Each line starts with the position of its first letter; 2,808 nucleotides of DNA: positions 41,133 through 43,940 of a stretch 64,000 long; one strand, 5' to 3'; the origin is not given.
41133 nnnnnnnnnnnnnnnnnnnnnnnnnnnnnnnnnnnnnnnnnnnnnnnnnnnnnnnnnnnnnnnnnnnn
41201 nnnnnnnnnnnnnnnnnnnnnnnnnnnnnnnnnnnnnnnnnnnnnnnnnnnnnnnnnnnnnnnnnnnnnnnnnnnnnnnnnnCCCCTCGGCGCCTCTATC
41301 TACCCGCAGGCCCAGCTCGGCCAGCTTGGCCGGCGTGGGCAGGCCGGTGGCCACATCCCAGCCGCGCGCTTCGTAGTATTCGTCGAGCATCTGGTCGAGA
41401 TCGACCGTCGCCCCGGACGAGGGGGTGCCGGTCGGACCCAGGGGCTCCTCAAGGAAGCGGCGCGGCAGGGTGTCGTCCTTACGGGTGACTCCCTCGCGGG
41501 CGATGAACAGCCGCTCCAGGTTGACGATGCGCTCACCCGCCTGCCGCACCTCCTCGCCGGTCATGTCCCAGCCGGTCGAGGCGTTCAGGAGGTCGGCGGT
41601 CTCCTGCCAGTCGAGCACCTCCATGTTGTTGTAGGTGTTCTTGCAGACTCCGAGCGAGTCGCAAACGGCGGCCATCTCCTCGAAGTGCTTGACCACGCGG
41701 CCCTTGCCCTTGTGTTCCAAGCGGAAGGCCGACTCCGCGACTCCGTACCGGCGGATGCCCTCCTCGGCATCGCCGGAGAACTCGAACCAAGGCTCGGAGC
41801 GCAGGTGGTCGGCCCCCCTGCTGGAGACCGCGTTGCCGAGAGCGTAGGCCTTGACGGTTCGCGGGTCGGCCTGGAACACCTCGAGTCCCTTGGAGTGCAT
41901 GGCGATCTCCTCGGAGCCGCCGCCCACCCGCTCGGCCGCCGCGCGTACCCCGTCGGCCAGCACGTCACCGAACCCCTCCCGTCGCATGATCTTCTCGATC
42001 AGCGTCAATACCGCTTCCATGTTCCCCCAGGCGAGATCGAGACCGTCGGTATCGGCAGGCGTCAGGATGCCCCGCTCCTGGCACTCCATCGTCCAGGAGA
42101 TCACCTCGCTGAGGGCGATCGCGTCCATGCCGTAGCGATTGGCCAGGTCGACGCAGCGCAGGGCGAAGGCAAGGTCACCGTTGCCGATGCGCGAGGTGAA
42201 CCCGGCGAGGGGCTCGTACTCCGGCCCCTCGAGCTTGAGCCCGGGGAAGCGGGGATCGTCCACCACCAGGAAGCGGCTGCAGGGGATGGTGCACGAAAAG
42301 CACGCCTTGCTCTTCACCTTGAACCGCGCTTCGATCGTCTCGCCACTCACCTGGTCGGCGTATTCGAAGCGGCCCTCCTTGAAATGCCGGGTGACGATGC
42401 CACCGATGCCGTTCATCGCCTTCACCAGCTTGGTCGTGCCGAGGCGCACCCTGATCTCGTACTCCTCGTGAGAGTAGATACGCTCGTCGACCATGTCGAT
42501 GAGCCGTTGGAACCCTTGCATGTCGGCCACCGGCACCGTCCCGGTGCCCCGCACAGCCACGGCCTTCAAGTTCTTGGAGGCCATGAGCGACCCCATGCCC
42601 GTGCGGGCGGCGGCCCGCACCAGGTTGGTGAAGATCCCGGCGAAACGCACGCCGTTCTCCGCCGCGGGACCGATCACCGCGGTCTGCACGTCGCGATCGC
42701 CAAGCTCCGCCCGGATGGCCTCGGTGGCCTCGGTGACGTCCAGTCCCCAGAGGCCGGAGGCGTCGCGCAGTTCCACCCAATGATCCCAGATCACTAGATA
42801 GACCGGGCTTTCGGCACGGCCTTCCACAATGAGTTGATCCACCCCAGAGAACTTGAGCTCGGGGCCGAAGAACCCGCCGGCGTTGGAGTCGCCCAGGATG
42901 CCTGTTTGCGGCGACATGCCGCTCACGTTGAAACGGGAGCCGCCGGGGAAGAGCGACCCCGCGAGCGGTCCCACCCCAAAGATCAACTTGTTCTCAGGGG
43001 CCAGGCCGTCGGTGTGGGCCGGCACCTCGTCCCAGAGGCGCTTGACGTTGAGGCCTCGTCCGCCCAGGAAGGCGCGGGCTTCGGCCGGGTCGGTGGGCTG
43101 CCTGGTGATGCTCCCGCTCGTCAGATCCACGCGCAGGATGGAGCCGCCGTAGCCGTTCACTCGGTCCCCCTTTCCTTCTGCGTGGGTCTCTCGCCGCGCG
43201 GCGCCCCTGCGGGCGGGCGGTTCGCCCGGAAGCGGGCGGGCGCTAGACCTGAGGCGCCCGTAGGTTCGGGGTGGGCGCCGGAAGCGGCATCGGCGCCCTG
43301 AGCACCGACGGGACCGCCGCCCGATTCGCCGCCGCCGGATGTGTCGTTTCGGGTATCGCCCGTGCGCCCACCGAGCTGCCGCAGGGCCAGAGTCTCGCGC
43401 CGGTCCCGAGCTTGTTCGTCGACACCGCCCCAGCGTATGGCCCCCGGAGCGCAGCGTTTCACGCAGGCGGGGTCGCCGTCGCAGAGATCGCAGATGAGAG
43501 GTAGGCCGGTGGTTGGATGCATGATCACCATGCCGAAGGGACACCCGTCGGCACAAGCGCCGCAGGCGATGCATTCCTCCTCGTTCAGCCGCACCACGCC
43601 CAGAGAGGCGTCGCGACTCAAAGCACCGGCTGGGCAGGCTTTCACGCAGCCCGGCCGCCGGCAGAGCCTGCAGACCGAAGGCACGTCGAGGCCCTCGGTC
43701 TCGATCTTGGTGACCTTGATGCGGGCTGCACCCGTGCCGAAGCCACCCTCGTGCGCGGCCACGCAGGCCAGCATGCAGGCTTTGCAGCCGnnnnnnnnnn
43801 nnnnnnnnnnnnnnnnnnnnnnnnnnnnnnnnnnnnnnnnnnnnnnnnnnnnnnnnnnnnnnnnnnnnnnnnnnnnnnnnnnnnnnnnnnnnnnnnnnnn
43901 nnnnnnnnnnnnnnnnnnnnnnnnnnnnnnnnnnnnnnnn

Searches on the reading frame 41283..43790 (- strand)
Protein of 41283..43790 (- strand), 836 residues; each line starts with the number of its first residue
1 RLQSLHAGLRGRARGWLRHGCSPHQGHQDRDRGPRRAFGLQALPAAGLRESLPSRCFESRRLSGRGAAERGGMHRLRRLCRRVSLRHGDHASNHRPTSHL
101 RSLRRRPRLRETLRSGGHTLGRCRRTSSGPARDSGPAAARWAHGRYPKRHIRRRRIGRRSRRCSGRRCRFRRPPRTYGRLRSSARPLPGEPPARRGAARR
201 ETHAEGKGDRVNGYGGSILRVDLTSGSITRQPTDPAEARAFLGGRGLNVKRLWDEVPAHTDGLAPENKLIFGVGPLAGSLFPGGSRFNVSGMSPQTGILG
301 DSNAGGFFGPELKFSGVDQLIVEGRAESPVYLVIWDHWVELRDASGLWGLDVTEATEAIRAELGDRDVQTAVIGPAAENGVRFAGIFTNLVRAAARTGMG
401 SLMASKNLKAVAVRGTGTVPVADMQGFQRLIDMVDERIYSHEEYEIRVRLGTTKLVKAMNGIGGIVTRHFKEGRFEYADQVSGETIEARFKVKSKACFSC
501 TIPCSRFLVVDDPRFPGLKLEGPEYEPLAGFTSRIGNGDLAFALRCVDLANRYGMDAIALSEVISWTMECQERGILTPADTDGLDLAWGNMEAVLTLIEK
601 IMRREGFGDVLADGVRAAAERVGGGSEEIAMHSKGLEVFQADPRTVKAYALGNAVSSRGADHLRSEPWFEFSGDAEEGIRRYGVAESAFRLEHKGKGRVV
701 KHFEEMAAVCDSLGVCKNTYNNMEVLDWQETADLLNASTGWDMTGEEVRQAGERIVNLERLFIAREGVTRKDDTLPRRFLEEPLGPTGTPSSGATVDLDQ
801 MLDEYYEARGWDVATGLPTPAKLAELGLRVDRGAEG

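Call 8: search_protein_families(library=pfam, proteins=[window:41283-43790:-], max_evalue=0.0001)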
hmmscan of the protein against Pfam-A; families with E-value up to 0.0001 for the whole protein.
window:41283-43790:- (836 aa): 2 families
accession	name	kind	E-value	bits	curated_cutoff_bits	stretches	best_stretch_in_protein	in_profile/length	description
PF01314.23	AFOR_C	-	2.6e-129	432.2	27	1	432-828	4-385/385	Aldehyde ferredoxin oxidoreductase, domains 2 & 3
PF02730.20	AFOR_N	-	2.3e-73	246.6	29.8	1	217-416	2-199/199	Aldehyde ferredoxin oxidoreductase, N-terminal domain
